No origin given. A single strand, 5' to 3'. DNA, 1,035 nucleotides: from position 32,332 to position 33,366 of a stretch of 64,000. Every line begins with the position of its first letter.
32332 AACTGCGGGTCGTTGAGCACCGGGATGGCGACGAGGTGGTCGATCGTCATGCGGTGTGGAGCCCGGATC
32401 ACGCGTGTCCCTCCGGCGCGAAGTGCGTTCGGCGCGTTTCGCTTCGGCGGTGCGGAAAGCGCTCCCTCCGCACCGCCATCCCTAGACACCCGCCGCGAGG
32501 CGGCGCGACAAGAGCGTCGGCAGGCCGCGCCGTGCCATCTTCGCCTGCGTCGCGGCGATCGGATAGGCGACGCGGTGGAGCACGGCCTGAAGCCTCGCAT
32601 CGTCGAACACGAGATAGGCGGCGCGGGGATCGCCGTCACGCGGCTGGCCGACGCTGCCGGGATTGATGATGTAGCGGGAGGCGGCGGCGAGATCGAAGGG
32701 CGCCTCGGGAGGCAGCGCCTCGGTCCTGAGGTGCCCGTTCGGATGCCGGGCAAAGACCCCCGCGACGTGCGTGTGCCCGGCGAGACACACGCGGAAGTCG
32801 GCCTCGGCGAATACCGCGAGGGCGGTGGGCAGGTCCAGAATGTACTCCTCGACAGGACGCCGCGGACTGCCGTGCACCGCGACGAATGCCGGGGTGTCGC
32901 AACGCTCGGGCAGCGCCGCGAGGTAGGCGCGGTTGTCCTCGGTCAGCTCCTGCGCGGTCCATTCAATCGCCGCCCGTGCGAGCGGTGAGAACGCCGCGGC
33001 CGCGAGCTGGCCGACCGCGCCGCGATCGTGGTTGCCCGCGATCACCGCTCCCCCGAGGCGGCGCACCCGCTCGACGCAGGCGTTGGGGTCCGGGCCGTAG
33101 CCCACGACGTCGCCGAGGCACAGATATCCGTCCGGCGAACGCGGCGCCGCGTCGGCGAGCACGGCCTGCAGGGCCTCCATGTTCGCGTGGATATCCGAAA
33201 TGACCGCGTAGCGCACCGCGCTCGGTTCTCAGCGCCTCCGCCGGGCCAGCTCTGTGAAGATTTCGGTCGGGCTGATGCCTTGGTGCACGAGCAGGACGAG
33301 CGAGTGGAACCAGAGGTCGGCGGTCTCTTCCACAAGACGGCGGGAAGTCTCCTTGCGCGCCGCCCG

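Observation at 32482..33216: Calcineurin-like metallophosphoesterase as the terminal gene of the his operon: candidate non-canonical histidinol-phosphate phosphatase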

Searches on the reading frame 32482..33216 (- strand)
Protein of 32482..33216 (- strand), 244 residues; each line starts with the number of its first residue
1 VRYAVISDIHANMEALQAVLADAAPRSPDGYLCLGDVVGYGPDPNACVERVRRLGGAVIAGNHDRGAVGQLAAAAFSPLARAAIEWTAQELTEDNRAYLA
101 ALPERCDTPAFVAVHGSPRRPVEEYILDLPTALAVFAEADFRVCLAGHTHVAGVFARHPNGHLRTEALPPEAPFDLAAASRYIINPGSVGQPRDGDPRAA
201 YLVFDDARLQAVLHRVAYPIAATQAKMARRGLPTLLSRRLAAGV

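Call 7: search_protein_families(library=pfam, proteins=[window:32482-33216:-])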
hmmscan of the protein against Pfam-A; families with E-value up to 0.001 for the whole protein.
window:32482-33216:- (244 aa): 2 families
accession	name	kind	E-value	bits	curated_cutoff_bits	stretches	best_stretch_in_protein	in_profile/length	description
PF12850.12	Metallophos_2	-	2.5e-17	63.7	27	1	1-204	1-149/154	Calcineurin-like phosphoesterase superfamily domain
PF00149.33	Metallophos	-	1.7e-14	55.2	21.5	1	1-151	1-190/191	Calcineurin-like phosphoesterase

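Call 8: search_protein_families(library=ncbifam, proteins=[window:32482-33216:-])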
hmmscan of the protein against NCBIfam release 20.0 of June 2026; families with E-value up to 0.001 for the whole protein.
window:32482-33216:- (244 aa): 4 families
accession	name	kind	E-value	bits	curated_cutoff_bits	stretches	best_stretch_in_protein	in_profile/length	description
NF006988.0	PRK09453.1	equivalog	2e-09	37.6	117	1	1-42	1-42/183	phosphodiesterase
TIGR00040.1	yfcE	subfamily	4.9e-07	30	56.25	1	1-152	1-118/158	YfcE family phosphodiesterase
NF008516.0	PRK11439.1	equivalog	0.00012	22.1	326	1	5-112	21-128/218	protein-serine/threonine phosphatase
NF001204.0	PRK00166.1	equivalog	0.00044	19.6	176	1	3-64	3-67/276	symmetrical bis(5'-nucleosyl)-tetraphosphatase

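Call 9: find_homologous_proteins(query=window:32482-33216:-)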
Query window:32482-33216:- (244 aa): 7979 proteins with E <= 0.001 among 8000 candidates; the best 120 are listed.
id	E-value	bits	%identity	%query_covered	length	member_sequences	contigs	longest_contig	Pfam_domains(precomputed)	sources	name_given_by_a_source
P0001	7.2e-155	531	99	100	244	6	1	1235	PF12850.13,PF00149.34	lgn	-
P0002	2.0e-124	432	80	100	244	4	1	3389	PF12850.13,PF00149.34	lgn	-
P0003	2.9e-122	425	79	100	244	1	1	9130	PF12850.13,PF00149.34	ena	-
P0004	1.3e-118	413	77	100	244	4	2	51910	PF12850.13,PF00149.34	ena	-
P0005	3.8e-116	405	77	100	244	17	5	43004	PF12850.13,PF00149.34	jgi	jgi:diadenosine tetraphosphatase ApaH/serine/threonine PP2A family protein phosphatase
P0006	1.2e-115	403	74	100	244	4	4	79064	PF12850.13,PF00149.34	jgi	-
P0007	2.5e-115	402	75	100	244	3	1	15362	PF12850.13,PF00149.34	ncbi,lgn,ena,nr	ncbi:MAG TPA: metallophosphoesterase family protein [bacterium]|nr:metallophosphoesterase family pro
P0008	5.8e-114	398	75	100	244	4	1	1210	PF12850.13,PF00149.34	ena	-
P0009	6.0e-114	398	72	100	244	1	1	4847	PF12850.13,PF00149.34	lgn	-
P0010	1.2e-112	393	73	100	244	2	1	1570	PF12850.13,PF00149.34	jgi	jgi:diadenosine tetraphosphatase ApaH/serine/threonine PP2A family protein phosphatase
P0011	1.5e-112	393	73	100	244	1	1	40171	PF12850.13,PF00149.34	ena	-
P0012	2.1e-111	389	72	100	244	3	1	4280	PF12850.13,PF00149.34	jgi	jgi:diadenosine tetraphosphatase ApaH/serine/threonine PP2A family protein phosphatase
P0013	3.1e-111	389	73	100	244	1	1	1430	PF12850.13,PF00149.34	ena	-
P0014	2.3e-110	386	72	100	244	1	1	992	PF12850.13,PF00149.34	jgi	jgi:predicted phosphodiesterase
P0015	2.7e-110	386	70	100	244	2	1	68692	PF12850.13,PF00149.34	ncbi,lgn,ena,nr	ncbi:MAG TPA: metallophosphoesterase family protein [bacterium]|nr:metallophosphoesterase family pro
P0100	7.2e-82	293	60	100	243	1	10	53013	PF12850.13,PF00149.34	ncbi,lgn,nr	ncbi:MAG: metallophosphoesterase family protein [Armatimonadota bacterium]|nr:metallophosphoesterase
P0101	7.4e-82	292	59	100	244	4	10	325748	PF12850.13,PF00149.34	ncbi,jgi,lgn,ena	-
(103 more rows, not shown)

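Call 10: find_related_loci(query=window:32482-33216:-, collection=genome_contigs, flank=10000)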
Query window:32482-33216:- (244 aa) in genome_contigs; peptide patterns used: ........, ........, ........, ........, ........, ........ (x = any residue, [..] = any of these).
600 stretches matched a pattern (row limit reached: there are more); 85 encode a relative of the query (tblastn E <= 1e-3); the best 80 are kept; 80 distinct loci.
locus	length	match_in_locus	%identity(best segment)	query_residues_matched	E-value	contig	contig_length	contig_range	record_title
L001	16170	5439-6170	79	1-244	2e-125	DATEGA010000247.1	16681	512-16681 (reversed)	MAG TPA_asm: bacterium isolate SMAG_U8773 k141_2398965, whole genome shotgun sequence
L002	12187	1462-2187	53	1-243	7e-74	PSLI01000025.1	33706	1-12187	MAG: Candidatus Sysuimicrobiota bacterium isolate ERB_18_2 NODE_505_length_33706_cov_4.216229, whole genome shotgun sequ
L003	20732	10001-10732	48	1-244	5e-72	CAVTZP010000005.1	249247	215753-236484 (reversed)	MAG: uncultured delta proteobacterium isolate MFD04408.bin.1.96 genome assembly, contig: contig_29348, whole genome shot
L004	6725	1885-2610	53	1-243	1e-71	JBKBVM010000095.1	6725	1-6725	MAG: bacterium isolate 21I_052.bin.53 NODE_95_length_6725_cov_4.602286, whole genome shotgun sequence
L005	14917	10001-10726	53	1-243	2e-71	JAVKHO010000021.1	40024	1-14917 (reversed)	MAG: Candidatus Tepidifontimicrobium thermophilum isolate HHBFW-2_201803_bins_14 HHBFW-2_201803_bins_14_scaffold_21, who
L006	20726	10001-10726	52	1-243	1e-70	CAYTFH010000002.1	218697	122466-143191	MAG TPA_asm: uncultured bacterium isolate binchicken_co30_114 genome assembly, contig: NODE_61_length_218697_cov_106.313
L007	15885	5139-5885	51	1-243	1e-68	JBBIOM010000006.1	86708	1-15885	MAG: Armatimonadota bacterium isolate EPS170215_bin_28 NODE_150_length_86708_cov_30.816902, whole genome shotgun sequenc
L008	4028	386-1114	50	1-243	2e-66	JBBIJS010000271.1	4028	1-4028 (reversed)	MAG: Chloroflexota bacterium isolate EPF170215_bin_168 NODE_21857_length_4028_cov_10.140448, whole genome shotgun sequen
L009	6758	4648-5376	50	1-243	6e-66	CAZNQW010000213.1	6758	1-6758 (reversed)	MAG TPA_asm: uncultured Anaerolineaceae bacterium isolate binchicken_co43_366 genome assembly, contig: NODE_19671_length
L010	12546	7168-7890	47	1-241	2e-64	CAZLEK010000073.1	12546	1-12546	MAG TPA_asm: uncultured Brevefilum sp. isolate SRP332253_co2_151 genome assembly, contig: NODE_4911_length_12546_cov_10.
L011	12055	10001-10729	50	1-243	2e-64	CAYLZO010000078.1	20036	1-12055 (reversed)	MAG TPA_asm: uncultured Anaerolineaceae bacterium isolate SRP141376_co1_201 genome assembly, contig: NODE_5736_length_20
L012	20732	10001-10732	45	1-244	4e-64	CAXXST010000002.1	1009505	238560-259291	MAG: Dehalococcoidales bacterium isolate c32daf8e-304c-4a6a-99c5-a63329d1368f genome assembly, contig: contig_2, whole g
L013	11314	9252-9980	50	1-243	3e-63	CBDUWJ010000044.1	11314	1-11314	MAG TPA_asm: uncultured Anaerolineae bacterium isolate SRR22302363_binner13_Refined_38 genome assembly, contig: ERZ25749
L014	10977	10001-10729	46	1-244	1e-62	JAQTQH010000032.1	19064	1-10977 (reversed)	MAG: Dehalococcoidales bacterium isolate STB_135 NODE_6571_length_19064_cov_3.479590_Sandtown_B, whole genome shotgun se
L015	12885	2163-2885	48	1-243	2e-62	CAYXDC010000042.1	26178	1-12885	MAG TPA_asm: uncultured Anaerolineaceae bacterium isolate binchicken_co259_227 genome assembly, contig: NODE_855_length_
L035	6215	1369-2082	48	5-243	1e-54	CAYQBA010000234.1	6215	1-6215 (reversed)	MAG TPA_asm: uncultured Anaerolineales bacterium isolate binchicken_co27_399 genome assembly, contig: NODE_22107_length_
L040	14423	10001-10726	43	1-243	3e-52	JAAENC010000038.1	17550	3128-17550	MAG: Chloroflexota bacterium isolate Bse_22 BseG_CONTIG75756, whole genome shotgun sequence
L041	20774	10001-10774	44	1-243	3e-52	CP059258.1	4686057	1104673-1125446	MAG: Anaerolineae bacterium isolate SSC4 chromosome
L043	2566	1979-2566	50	1-190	5e-52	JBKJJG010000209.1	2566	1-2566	MAG: bacterium isolate ant_bin.196 S1Ck117_3432311_flag_1_multi_9.0000_len_2566, whole genome shotgun sequence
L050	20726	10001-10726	41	1-243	3e-50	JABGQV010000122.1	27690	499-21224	MAG: Anaerolineae bacterium isolate co234_bin64 NODE_3370_length_27690_cov_15.226597, whole genome shotgun sequence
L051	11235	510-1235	44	1-243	4e-50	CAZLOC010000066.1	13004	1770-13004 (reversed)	MAG TPA_asm: uncultured Anaerolineaceae bacterium isolate binchicken_co234_131 genome assembly, contig: NODE_3221_length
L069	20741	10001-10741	37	1-244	4e-41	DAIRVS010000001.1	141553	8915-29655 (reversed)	MAG TPA_asm: Myxococcota bacterium isolate CTOTU29481 NODE_52_length_141553_cov_8.582249, whole genome shotgun sequence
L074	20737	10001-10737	52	1-243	2e-49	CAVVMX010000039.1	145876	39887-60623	MAG: uncultured Chloroflexia bacterium isolate MFD00709.bin.2.156 genome assembly, contig: contig_96748, whole genome sh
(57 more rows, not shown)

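Call 13: search_solved_structures(query=window:32482-33216:-, max_evalue=0.01, show_alignments=2)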
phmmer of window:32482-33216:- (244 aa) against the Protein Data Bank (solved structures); distinct sequences matched with E-value up to 0.01: 6.
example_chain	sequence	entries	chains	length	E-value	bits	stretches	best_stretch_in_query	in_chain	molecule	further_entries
3rqz_A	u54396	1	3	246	1.5e-59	204.7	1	1-244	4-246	Metallophosphoesterase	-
3qfm_A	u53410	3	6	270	9.2e-08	35.1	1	3-44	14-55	Putative uncharacterized protein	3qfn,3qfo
2qjc_A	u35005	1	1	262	9.6e-08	35.1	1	2-135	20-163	Diadenosine tetraphosphatase, putative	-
2gju_A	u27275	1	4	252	2.4e-05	27.2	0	4-132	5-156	252aa long hypothetical protein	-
1nnw_A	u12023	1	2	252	3.4e-05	26.7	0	3-235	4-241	hypothetical protein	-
1su1_A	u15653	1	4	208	0.0072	19.1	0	3-46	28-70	Hypothetical protein yfcE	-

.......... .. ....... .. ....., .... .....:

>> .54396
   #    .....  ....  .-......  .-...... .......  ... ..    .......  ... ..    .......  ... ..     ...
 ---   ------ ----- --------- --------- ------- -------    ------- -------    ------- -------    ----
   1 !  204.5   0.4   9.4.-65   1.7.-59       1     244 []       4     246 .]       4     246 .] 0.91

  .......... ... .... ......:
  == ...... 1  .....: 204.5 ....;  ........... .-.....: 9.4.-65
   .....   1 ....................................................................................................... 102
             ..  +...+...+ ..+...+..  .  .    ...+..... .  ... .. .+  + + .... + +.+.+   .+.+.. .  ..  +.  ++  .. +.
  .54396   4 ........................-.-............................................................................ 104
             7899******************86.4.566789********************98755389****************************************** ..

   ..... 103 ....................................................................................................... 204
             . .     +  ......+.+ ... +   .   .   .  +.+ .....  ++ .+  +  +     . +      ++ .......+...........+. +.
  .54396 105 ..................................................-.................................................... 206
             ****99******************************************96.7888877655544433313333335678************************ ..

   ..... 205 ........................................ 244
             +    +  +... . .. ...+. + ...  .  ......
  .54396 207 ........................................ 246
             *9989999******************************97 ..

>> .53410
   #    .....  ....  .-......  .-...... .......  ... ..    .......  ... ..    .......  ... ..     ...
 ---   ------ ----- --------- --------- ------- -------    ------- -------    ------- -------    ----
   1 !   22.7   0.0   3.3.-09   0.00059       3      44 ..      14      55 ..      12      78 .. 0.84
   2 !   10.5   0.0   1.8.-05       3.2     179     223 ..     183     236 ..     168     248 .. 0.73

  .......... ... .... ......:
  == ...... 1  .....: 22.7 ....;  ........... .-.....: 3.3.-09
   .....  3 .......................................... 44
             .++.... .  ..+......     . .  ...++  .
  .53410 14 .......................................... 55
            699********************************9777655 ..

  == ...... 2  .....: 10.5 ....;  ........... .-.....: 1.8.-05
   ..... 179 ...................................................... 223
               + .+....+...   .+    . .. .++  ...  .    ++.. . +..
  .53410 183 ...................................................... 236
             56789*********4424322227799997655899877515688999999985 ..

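Call 18: search_protein_families(library=pfam, proteins=[L015:2951-4009:+, L050:8738-10000:+, L011:8595-9857:-, L040:11790-12659:+, L069:13029-15437:+, L074:8001-9188:-, L009:3869-4603:+, L035:130-633:+, L051:1250-2020:-, L041:8100-9581:+])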
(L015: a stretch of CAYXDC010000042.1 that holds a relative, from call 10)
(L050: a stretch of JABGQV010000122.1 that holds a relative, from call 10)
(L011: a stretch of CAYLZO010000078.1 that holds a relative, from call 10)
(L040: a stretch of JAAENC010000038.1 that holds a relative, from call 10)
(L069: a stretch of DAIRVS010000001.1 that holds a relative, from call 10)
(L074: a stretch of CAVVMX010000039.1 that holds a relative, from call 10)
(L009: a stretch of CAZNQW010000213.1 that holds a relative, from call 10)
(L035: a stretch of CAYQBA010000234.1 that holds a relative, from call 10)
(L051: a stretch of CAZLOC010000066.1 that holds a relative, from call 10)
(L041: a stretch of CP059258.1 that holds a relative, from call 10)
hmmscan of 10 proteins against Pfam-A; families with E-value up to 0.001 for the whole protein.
L015:2951-4009:+ (352 aa): 1 family
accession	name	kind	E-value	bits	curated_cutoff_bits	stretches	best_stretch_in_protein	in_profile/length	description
PF14257.11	DUF4349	-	8.5e-46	156.4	27.7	1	105-320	1-212/213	Domain of unknown function (DUF4349)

L050:8738-10000:+ (420 aa): 2 families
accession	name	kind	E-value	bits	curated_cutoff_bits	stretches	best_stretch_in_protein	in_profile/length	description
PF04127.22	DFP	-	1.6e-70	237.2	22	1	187-373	1-186/186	DNA/pantothenate metabolism flavoprotein C-terminal domain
PF02441.25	Flavoprotein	-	4.3e-34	117.9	22.7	1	7-179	1-160/162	Flavoprotein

L011:8595-9857:- (420 aa): 1 family
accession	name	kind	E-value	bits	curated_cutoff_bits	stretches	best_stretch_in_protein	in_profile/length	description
PF00814.31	TsaD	-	2.6e-14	54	24.8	1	222-323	28-126/264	tRNA N6-adenosine threonylcarbamoyltransferase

L040:11790-12659:+ (289 aa): 3 families
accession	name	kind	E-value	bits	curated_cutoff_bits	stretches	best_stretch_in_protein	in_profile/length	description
PF02527.21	GidB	-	1.1e-48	165.5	27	1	73-247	1-170/184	rRNA small subunit methyltransferase G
PF13847.12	Methyltransf_31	-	5.1e-08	33.2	27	1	124-202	6-84/145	Methyltransferase domain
PF05175.20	MTS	-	2.8e-05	24.3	23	1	121-178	31-88/170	Methyltransferase small domain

L069:13029-15437:+ (802 aa): 5 families
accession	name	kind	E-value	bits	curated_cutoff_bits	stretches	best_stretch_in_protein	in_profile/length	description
PF00069.31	Pkinase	-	2.6e-86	289.7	31.7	2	343-599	1-255/263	Protein kinase domain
PF07714.23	PK_Tyr_Ser-Thr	-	1.4e-65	221.7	23.1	2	344-597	2-250/258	Protein tyrosine and serine/threonine kinase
PF17667.7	Pkinase_fungal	-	4e-08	32.8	24.1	1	460-535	305-379/387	Fungal protein kinase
PF03109.22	ABC1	-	1.9e-06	27.7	22.9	0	417-497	142-218/244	ABC1 atypical kinase-like domain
PF06293.20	Kdo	-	0.0002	21.3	21.3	1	417-491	91-167/207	Lipopolysaccharide kinase (Kdo/WaaP) family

L074:8001-9188:- (395 aa): 6 families
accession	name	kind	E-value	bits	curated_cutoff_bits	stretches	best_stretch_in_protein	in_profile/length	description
PF00583.31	Acetyltransf_1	-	4.1e-14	53.3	20.7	1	246-322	43-116/116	Acetyltransferase (GNAT) family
PF00814.31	TsaD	-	9.1e-14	52.2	24.8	1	2-69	55-128/264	tRNA N6-adenosine threonylcarbamoyltransferase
PF13508.13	Acetyltransf_7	-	1.5e-10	41.8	27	1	253-323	14-83/84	Acetyltransferase (GNAT) domain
PF13673.13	Acetyltransf_10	-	6e-10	39.6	23.6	1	262-328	48-113/128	Acetyltransferase (GNAT) domain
PF08445.16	FR47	-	4.9e-08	33.3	22.1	1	266-325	22-80/86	FR47-like protein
PF24553.2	Rv0428c_C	-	0.00077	19.6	27.2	0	268-327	162-220/224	Probable histone acetyltransferase Rv0428c C-terminal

L009:3869-4603:+ (244 aa): 0 families

L035:130-633:+ (167 aa): 0 families

L051:1250-2020:- (256 aa): 0 families

L041:8100-9581:+ (493 aa): 0 families

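Call 20: search_protein_families(library=pfam, proteins=[L005:5592-6647:+, L005:10742-11329:+, L005:11466-13196:+, L005:11356-12351:+, L005:13222-14790:+, L005:1225-2367:+, L005:342-1373:+, L005:13177-14448:-])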
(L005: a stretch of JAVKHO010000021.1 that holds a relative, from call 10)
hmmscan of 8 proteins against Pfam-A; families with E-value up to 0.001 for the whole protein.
L005:5592-6647:+ (351 aa): 3 families
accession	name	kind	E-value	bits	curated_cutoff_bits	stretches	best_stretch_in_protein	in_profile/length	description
PF00155.27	Aminotran_1_2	-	4.1e-63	214.2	19.7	1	23-343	4-361/361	Aminotransferase class I and II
PF00266.25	Aminotran_5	-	5.9e-06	25.9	21.5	1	60-182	46-176/371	Aminotransferase class-V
PF04864.19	Alliinase_C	-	3.6e-05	23.3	22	1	144-228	136-213/363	Allinase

L005:10742-11329:+ (195 aa): 1 family
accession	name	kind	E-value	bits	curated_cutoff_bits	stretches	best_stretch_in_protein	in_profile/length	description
PF01923.23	Cob_adeno_trans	-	4.4e-62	209.6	24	1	3-170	1-171/171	Cobalamin adenosyltransferase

L005:11466-13196:+ (576 aa): 1 family
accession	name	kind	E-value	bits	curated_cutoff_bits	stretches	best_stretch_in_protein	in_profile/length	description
PF00528.27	BPD_transp_1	-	2.2e-13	50.8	26.4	1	388-519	2-135/184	Binding-protein-dependent transport system inner membrane component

L005:11356-12351:+ (331 aa): 1 family
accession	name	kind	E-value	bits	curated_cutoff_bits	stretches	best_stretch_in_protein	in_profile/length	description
PF00528.27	BPD_transp_1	-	2.2e-12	47.6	26.4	1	127-319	8-178/184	Binding-protein-dependent transport system inner membrane component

L005:13222-14790:+ (522 aa): 2 families
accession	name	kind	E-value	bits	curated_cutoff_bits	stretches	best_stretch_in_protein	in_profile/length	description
PF10518.14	TAT_signal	-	4e-05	23.8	22.7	1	24-43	2-21/21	TAT (twin-arginine translocation) pathway signal sequence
PF13416.11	SBP_bac_8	-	0.001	19.4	27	0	171-324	81-202/279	Bacterial extracellular solute-binding protein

L005:1225-2367:+ (380 aa): 2 families
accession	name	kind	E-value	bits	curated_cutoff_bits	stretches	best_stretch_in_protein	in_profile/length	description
PF01371.25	Trp_repressor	-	3e-27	94.9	27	1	286-370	2-87/88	Trp repressor protein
PF13384.12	HTH_23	-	6.1e-06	26.3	24.6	1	320-362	5-48/50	Homeodomain-like domain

L005:342-1373:+ (343 aa): 1 family
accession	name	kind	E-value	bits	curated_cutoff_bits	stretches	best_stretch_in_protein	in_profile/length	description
PF01156.24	IU_nuc_hydro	-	1.2e-73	248.8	34.2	1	7-301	2-295/297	Inosine-uridine preferring nucleoside hydrolase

L005:13177-14448:- (423 aa): 0 families
